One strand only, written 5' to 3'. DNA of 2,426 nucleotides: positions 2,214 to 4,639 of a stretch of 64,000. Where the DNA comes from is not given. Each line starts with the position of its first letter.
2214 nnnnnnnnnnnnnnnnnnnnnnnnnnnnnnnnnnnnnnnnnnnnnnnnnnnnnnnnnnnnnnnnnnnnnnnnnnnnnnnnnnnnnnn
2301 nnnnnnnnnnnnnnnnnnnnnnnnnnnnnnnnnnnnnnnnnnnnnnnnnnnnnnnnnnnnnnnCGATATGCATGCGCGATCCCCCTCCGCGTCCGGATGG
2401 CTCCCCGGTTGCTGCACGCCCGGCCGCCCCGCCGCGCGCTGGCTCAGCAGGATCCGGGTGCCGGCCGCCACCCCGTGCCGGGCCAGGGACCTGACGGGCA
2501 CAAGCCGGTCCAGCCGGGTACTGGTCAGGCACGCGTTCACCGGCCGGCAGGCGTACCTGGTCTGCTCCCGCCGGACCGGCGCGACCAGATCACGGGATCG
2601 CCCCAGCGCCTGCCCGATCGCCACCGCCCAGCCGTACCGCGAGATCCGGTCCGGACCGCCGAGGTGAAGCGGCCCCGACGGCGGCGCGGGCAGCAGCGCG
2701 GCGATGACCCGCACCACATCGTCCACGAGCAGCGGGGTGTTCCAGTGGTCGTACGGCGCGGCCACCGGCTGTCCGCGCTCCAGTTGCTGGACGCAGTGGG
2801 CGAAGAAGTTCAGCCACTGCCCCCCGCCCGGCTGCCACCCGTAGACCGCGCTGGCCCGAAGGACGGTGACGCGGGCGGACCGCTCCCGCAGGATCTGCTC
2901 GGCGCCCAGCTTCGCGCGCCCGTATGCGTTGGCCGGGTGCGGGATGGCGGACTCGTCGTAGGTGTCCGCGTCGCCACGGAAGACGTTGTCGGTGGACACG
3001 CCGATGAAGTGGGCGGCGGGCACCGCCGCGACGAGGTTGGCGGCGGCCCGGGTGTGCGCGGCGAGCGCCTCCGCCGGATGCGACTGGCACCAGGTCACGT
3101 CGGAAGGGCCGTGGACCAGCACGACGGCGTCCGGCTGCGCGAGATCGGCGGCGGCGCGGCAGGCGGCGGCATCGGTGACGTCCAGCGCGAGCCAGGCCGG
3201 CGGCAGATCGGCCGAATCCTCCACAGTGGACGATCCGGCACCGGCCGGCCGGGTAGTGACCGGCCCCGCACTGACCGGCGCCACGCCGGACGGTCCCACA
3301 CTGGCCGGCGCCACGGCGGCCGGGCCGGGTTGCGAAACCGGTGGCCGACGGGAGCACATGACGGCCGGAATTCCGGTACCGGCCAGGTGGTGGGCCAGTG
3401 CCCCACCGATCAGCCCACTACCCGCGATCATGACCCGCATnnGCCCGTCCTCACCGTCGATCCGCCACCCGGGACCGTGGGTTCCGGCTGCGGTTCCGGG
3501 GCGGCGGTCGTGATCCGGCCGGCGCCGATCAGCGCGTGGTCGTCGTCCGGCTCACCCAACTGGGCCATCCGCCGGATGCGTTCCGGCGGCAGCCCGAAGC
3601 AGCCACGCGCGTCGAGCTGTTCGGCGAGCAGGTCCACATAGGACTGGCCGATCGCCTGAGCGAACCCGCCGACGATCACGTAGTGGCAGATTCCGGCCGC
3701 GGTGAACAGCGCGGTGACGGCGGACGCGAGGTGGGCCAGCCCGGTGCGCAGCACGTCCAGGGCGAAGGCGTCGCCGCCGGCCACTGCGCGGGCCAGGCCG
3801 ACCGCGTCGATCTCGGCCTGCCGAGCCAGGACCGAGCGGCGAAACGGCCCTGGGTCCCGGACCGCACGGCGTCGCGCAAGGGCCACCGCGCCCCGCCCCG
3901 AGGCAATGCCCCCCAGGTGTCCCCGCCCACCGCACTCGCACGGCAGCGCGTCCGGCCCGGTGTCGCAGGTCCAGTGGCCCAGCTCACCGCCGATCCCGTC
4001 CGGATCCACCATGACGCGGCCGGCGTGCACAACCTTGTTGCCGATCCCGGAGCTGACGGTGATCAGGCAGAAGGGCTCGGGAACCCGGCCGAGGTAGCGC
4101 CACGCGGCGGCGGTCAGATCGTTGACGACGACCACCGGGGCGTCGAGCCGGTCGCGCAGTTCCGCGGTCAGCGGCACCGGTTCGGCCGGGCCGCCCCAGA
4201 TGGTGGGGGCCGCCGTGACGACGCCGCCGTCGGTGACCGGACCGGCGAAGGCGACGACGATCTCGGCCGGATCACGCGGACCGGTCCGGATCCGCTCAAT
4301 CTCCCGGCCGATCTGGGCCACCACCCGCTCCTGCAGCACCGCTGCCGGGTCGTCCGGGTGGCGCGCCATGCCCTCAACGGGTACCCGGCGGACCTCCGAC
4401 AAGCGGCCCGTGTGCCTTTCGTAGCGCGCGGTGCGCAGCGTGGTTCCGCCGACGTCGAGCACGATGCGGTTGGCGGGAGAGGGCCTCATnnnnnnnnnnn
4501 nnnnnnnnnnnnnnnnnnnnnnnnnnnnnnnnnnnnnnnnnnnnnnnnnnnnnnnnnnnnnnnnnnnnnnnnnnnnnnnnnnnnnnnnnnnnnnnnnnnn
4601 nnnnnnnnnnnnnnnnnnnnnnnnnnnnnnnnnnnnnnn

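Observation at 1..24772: Acarbose/validamycin-family C7N-aminocyclitol locus with a non-canonical gene set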

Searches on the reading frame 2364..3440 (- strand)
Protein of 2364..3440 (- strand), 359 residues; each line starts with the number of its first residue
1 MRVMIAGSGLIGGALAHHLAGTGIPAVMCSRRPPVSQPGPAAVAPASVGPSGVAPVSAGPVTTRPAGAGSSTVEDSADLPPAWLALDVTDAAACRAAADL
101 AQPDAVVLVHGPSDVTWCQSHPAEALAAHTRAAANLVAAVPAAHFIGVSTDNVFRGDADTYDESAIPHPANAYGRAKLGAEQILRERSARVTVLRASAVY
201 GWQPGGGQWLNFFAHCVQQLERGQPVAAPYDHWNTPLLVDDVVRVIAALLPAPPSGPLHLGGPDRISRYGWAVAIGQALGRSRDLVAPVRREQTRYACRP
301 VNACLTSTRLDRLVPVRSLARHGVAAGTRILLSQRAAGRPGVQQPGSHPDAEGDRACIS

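Call 6: search_protein_families(library=pfam, proteins=[window:2364-3440:-], max_evalue=0.001)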
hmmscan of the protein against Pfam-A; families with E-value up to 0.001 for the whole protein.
window:2364-3440:- (359 aa): 4 families
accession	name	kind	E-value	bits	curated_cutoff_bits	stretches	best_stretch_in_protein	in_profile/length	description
PF04321.23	RmlD_sub_bind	-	1.3e-33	116.7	27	1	1-313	1-266/287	RmlD substrate binding domain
PF01370.27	Epimerase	-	5.7e-19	68.9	20.9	1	7-255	6-230/240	NAD dependent epimerase/dehydratase family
PF16363.11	GDP_Man_Dehyd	-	2.1e-06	27.9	27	1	84-186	57-166/332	GDP-mannose 4,6 dehydratase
PF13460.12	NAD_binding_10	-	0.00012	22.5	27.2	1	84-202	44-149/184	NAD(P)H-binding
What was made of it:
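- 2361..3440 (-): RmlD-like extended SDR (SctO type) with a ~45-aa P/A/S/G-rich insertion; 359 aa. Predicted to act on the cyclitol ketone (reduction and/or dehydration). Pfam RmlD_sub_bind, 1e-33 (call 6).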

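Call 37: search_protein_families(library=ncbifam, proteins=[window:2364-3440:-], max_evalue=0.00001)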
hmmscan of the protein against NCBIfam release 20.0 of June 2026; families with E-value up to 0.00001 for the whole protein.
window:2364-3440:- (359 aa): 3 families
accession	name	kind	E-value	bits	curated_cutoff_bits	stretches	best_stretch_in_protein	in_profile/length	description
TIGR01214.1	rmlD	equivalog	4.1e-33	114.7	224.05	1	76-313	32-266/285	dTDP-4-dehydrorhamnose reductase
NF007440.0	PRK09987.1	equivalog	5.6e-08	32.4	308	1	101-202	53-157/299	dTDP-4-dehydrorhamnose reductase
TIGR01179.1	galE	equivalog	1.7e-06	27.1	262.3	1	84-195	52-172/332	UDP-glucose 4-epimerase GalE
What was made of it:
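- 2361..3440 (-): TIGR01214 scores 115 bits against a cut-off of 224 (call 37).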

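Call 70: search_solved_structures(query=window:2364-3440:-, max_evalue=0.00001)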
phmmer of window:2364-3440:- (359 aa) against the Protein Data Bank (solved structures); distinct sequences matched with E-value up to 0.00001: 10.
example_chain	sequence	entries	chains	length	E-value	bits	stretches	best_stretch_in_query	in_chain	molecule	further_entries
2ydx_A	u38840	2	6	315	1.4e-13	54.2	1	102-313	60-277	METHIONINE ADENOSYLTRANSFERASE 2 SUBUNIT BETA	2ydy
4ndn_E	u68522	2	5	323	1.6e-13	54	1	102-313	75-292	Methionine adenosyltransferase 2 subunit beta | Isoform 2 of Methionine adenosyltransferase 2 subunit beta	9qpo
4ktt_E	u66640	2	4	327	1.6e-13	54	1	102-313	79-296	Methionine adenosyltransferase 2 subunit beta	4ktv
30gd_E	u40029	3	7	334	1.7e-13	53.9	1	102-313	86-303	Isoform 1 of Methionine adenosyltransferase 2 subunit beta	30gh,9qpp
5u9c_A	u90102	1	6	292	4.4e-13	52.5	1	100-291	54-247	dTDP-4-dehydrorhamnose Reductase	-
2ggs_A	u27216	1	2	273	1.7e-12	50.6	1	85-313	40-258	273aa long hypothetical dTDP-4-dehydrorhamnose reductase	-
3sc6_A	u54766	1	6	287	1.3e-09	41.2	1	86-300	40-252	dTDP-4-dehydrorhamnose reductase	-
1vl0_A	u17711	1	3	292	8e-09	38.5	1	83-308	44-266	DTDP-4-dehydrorhamnose reductase, rfbD ortholog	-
1kbz_A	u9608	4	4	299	1.6e-06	30.9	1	101-261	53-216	dTDP-glucose oxidoreductase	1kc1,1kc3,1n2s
4lw8_A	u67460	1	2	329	4.6e-06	29.5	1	74-196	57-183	Putative epimerase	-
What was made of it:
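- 2361..3440 (-): Weak PDB hits to RmlD (call 70).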

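Call 89: list_cluster_members(proteins=[window:23660-24772:-, window:23660-24811:-, window:2364-3440:-, window:3443-4489:-, window:16971-18725:+, window:18809-19816:+, window:19848-21365:-, window:13533-15344:+, window:15337-16971:+])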
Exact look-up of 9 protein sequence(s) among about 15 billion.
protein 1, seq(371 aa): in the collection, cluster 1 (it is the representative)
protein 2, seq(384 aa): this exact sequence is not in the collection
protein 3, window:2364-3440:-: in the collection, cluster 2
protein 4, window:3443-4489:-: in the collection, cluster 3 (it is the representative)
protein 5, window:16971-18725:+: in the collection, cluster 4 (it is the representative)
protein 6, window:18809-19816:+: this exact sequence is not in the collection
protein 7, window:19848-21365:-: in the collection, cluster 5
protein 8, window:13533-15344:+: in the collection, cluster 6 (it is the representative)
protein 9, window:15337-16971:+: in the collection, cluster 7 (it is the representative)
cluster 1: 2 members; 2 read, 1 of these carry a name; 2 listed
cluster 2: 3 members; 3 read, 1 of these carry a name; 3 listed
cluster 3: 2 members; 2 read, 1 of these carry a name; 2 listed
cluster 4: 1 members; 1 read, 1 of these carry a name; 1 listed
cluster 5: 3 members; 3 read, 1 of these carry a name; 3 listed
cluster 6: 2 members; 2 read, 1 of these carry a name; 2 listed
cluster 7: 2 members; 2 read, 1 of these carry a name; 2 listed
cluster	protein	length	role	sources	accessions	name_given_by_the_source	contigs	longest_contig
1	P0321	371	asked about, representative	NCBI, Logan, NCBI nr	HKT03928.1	MAG TPA: ParB N-terminal domain-containing protein [Rugosimonospora sp.] | ParB N-terminal domain-containing protein [Rugosimonospora sp.]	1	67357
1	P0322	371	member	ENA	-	-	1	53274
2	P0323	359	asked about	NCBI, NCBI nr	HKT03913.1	MAG TPA: sugar nucleotide-binding protein [Rugosimonospora sp.] | sugar nucleotide-binding protein [Rugosimonospora sp.]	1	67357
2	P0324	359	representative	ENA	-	-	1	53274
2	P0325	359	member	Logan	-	-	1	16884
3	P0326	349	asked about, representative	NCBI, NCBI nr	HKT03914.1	MAG TPA: ROK family protein [Rugosimonospora sp.] | ROK family protein [Rugosimonospora sp.]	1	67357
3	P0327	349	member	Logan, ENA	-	-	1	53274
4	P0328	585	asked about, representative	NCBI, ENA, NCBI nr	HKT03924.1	MAG TPA: maltotransferase domain-containing protein [Rugosimonospora sp.] | maltotransferase domain-containing protein [Rugosimonospora sp.]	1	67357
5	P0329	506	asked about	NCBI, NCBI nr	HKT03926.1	MAG TPA: GMC family oxidoreductase [Rugosimonospora sp.] | GMC family oxidoreductase [Rugosimonospora sp.]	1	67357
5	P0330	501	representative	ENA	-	-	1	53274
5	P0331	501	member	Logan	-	-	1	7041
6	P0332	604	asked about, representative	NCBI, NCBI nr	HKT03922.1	MAG TPA: glycoside hydrolase family 13 protein [Rugosimonospora sp.] | glycoside hydrolase family 13 protein [Rugosimonospora sp.]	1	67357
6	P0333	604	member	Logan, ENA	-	-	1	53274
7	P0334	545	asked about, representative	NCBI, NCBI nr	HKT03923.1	MAG TPA: alpha-amylase family glycosyl hydrolase [Rugosimonospora sp.] | alpha-amylase family glycosyl hydrolase [Rugosimonospora sp.]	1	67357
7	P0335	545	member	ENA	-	-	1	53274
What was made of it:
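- On StrR-family pathway regulators: NCBI name is 'ParB N-terminal domain-containing protein' (call 89).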

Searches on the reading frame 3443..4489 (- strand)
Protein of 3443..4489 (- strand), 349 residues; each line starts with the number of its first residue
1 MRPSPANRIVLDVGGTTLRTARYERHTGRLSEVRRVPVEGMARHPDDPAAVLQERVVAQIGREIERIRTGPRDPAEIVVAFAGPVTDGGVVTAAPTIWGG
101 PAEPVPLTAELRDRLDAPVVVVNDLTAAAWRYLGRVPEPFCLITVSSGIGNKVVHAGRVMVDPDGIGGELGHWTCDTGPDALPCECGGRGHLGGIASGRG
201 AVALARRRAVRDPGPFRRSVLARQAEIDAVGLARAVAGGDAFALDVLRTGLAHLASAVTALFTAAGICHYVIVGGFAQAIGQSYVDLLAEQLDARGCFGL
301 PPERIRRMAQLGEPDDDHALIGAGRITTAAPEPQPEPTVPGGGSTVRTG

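Call 37: search_protein_families(library=ncbifam, proteins=[window:3443-4489:-], max_evalue=0.00001)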
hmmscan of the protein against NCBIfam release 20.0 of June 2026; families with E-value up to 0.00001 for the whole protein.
window:3443-4489:- (349 aa): 7 families
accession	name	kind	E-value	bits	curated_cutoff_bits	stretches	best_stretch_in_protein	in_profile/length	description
NF003461.0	PRK05082.1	subfamily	1.5e-20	73.7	283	1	9-209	4-191/291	N-acetylmannosamine kinase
TIGR00744.1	ROK_glcA_fam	subfamily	6.1e-20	71.7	260.35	1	10-281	2-265/318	ROK family glucokinase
NF047821.1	NactlManKinNanK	equivalog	4e-19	69.3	450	1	9-208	4-190/288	N-acetylmannosamine kinase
NF045551.1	GK_Pyrobac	equivalog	2.6e-15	56.5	500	1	81-332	55-285/294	ATP-dependent glucokinase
NF047937.1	TransRegNagC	equivalog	8.8e-10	38.3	650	1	50-262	116-323/399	DNA-binding transcriptional regulator NagC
NF049930.1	TransRegMlc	equivalog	9.5e-08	31.7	530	1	46-252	118-319/405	sugar metabolism global transcriptional regulator Mlc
NF007251.0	PRK09698.1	equivalog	3.5e-07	29.8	253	1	11-199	11-191/304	allose kinase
